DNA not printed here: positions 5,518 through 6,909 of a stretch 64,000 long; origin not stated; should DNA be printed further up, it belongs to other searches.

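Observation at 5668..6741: Pyrimidine de novo synthesis genes in the phage: PyrC-like amidohydrolase (and PyrD at 22226..23200)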

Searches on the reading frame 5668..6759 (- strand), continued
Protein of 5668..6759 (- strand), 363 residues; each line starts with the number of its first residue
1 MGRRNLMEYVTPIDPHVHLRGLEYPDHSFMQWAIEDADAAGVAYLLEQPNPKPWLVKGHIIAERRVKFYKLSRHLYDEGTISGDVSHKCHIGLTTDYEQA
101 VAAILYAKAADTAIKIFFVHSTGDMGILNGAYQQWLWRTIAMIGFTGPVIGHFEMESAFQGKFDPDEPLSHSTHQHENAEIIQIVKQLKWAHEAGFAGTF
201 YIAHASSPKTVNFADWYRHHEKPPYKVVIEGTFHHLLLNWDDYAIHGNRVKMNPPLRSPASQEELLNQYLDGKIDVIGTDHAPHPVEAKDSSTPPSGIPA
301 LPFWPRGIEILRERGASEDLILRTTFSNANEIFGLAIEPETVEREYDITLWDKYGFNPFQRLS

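Call 44: search_solved_structures(query=A1, max_evalue=0.001, show_alignments=2)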
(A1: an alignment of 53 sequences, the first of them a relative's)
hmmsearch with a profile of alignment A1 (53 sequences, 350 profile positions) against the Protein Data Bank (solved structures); distinct sequences matched with E-value up to 0.001: 55.
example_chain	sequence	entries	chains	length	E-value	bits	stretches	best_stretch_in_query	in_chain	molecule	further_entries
7uof_A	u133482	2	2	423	1.6e-43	152.6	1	6-326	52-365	Dihydroorotase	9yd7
3mpg_A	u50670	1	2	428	1.4e-29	106.8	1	6-322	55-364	Dihydroorotase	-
4yiw_A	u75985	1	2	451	1.6e-29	106.6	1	6-322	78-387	Dihydroorotase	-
2gwn_A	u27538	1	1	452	7.1e-29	104.5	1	6-314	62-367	dihydroorotase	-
3gri_A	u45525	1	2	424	9.1e-29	104.1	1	167-285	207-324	Dihydroorotase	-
3d6n_A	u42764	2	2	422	4.3e-23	85.5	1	6-323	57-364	Dihydroorotase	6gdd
6gde_A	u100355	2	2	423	4.3e-23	85.5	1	6-323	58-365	Dihydroorotase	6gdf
1xrf_A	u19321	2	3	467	5.9e-23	85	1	6-323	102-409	Dihydroorotase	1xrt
8pbh_A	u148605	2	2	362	1.4e-21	80.4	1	167-348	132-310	CAD protein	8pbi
8pbq_A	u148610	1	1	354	2e-21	80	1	167-348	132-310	CAD protein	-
8pbe_A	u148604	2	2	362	2.1e-21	79.9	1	167-348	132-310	CAD protein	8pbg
8pbm_A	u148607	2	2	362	2.1e-21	79.9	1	167-348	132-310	CAD protein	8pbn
9fs2_A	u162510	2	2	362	2.1e-21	79.9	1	167-348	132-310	Multifunctional protein CAD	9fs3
8pbp_A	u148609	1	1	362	2.1e-21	79.9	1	167-348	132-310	CAD protein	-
6hg3_A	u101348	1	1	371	2.2e-21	79.9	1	167-348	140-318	CAD protein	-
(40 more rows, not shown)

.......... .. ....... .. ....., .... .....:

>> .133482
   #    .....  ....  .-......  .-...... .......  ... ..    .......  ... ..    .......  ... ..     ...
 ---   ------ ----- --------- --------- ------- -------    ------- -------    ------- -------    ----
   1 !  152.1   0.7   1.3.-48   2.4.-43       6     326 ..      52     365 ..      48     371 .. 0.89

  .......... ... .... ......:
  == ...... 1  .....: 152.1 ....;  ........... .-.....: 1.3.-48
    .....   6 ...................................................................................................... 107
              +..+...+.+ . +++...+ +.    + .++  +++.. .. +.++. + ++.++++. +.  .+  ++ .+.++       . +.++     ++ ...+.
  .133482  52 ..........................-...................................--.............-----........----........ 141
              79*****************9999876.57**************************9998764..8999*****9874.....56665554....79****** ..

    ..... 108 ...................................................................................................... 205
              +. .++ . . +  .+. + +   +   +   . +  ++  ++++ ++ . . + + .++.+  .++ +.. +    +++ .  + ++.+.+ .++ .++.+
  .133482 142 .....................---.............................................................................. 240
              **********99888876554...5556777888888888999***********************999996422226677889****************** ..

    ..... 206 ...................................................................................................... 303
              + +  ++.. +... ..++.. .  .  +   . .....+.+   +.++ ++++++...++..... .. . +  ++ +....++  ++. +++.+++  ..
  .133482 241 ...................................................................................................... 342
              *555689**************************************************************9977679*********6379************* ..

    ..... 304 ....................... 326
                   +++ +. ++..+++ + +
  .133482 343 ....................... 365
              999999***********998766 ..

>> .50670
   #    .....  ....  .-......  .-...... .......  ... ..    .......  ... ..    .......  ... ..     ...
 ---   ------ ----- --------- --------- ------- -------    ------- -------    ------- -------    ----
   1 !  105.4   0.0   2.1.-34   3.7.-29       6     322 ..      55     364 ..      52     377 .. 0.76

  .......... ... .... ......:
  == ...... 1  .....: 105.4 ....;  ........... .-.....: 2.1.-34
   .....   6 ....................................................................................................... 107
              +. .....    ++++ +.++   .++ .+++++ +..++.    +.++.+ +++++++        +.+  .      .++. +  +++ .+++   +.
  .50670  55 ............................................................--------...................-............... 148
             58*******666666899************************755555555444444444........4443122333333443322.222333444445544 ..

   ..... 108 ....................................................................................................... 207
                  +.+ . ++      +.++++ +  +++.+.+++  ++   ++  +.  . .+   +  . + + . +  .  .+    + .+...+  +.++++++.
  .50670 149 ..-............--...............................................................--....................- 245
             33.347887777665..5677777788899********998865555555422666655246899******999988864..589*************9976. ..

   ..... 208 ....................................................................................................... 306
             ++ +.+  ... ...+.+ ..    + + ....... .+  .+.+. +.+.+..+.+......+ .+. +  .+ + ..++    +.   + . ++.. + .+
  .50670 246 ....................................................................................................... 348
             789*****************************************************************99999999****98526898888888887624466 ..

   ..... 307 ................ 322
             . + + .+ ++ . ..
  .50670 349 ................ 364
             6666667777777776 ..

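Call 46: find_related_loci(query=A1, collection=viral_contigs, flank=10000)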
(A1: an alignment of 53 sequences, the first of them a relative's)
Query A1 (357 aa) in viral_contigs; peptide patterns used: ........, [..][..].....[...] (x = any residue, [..] = any of these).
38 stretches matched a pattern; 8 encode a relative of the query (tblastn E <= 1e-3); 8 distinct loci.
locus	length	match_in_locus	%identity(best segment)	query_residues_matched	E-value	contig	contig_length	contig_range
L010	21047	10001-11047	47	1-356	5e-106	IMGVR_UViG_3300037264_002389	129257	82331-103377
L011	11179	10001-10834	24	7-293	2e-16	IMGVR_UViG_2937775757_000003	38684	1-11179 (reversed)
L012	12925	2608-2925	32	173-283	2e-14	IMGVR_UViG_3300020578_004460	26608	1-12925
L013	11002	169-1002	25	7-293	2e-14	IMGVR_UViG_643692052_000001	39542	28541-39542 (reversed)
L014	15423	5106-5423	32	173-283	2e-14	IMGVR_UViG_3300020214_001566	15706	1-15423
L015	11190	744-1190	27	146-295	5e-10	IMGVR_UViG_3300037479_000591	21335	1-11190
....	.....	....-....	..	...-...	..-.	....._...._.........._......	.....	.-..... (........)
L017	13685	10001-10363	29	220-342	7e-6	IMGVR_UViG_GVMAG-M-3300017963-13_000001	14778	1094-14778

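Call 47: find_related_loci(query=A1, collection=genome_contigs, flank=10000)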
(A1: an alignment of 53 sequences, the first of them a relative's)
Query A1 (357 aa) in genome_contigs; peptide patterns used: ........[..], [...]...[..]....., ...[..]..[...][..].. (x = any residue, [..] = any of these).
72 stretches matched a pattern; 44 encode a relative of the query (tblastn E <= 1e-3); 42 distinct loci.
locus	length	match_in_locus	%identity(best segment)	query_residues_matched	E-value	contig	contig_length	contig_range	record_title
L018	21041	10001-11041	49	1-357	1e-109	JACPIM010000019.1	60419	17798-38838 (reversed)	MAG: Candidatus Woesearchaeota archaeon isolate NC_groundwater_440_Ag_B-0.1um_30_18 GD18-4_B1_scaffold_1628496, whole ge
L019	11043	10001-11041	48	1-353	2e-109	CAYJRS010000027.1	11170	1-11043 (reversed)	MAG TPA_asm: Candidatus Woesearchaeota archaeon isolate ERP125453_co1_447 genome assembly, contig: NODE_6710_length_1117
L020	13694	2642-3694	48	1-356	2e-108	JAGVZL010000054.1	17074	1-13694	Candidatus Woesearchaeota archaeon isolate RIFOXYB1_FULL_31_12 rifoxyb1_full_scaffold_1148, whole genome shotgun sequenc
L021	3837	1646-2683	49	2-357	1e-109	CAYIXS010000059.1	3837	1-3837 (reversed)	MAG TPA_asm: Candidatus Woesearchaeota archaeon isolate ERP119705_co6_524 genome assembly, contig: NODE_45155_length_383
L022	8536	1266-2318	45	1-356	5e-103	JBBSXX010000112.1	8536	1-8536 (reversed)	MAG: Nanoarchaeota archaeon isolate H51-bin135_1 H51_bin135_1_000000000112, whole genome shotgun sequence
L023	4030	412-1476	45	1-356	1e-96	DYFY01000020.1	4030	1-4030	MAG TPA_asm: Candidatus Parvarchaeum sp. isolate BE2012_37_19 Afr_mines_BE2012_7395_length_4030_cov_8_590189, whole geno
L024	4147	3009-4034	44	4-354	1e-93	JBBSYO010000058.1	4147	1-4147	MAG: Nanoarchaeota archaeon isolate H52-bin126_1 H52_bin126_1_000000000058, whole genome shotgun sequence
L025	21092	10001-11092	41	1-356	5e-90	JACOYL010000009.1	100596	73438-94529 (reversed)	MAG: Candidatus Pacearchaeota archaeon isolate NC_groundwater_178_Ag_S-0.1um_36_11 S4_GD2017_2_S1_scaffold_215, whole ge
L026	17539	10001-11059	44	1-356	4e-89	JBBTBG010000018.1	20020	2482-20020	MAG: Nanoarchaeota archaeon isolate H32-bin084_1 H32_bin084_1_000000000018, whole genome shotgun sequence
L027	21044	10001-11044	42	1-356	4e-86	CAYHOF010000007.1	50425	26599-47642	MAG TPA_asm: uncultured Methanosarcinales archaeon isolate ERP119705_co14_509 genome assembly, contig: NODE_367_length_5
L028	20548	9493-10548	41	1-356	1e-84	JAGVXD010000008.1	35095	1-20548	Candidatus Pacearchaeota archaeon isolate RIFCSPHIGHO2_12_FULL_36_23 rifcsphigho2_12_scaffold_1395, whole genome shotgun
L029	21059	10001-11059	41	1-356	5e-81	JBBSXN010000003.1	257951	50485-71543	MAG: Nanoarchaeota archaeon isolate H43-bin083_1 H43_bin083_1_000000000003, whole genome shotgun sequence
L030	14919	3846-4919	40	1-356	3e-80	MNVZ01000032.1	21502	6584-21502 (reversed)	MAG: Candidatus Pacearchaeota archaeon CG1_02_39_14 cg1_0.2_scaffold_1897_c, whole genome shotgun sequence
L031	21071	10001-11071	38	3-356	2e-67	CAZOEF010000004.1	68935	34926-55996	MAG TPA_asm: Candidatus Woesearchaeota archaeon isolate SRP263527_co2_228 genome assembly, contig: NODE_241_length_68935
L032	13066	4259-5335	45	1-356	3e-100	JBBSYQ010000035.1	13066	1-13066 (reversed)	MAG: Nanoarchaeota archaeon isolate H14-bin003_1 H14_bin003_1_000000000035, whole genome shotgun sequence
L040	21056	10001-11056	31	7-353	8e-42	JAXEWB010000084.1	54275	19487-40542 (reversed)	MAG: Sphaerochaetaceae bacterium isolate SUG3679 k141_55269, whole genome shotgun sequence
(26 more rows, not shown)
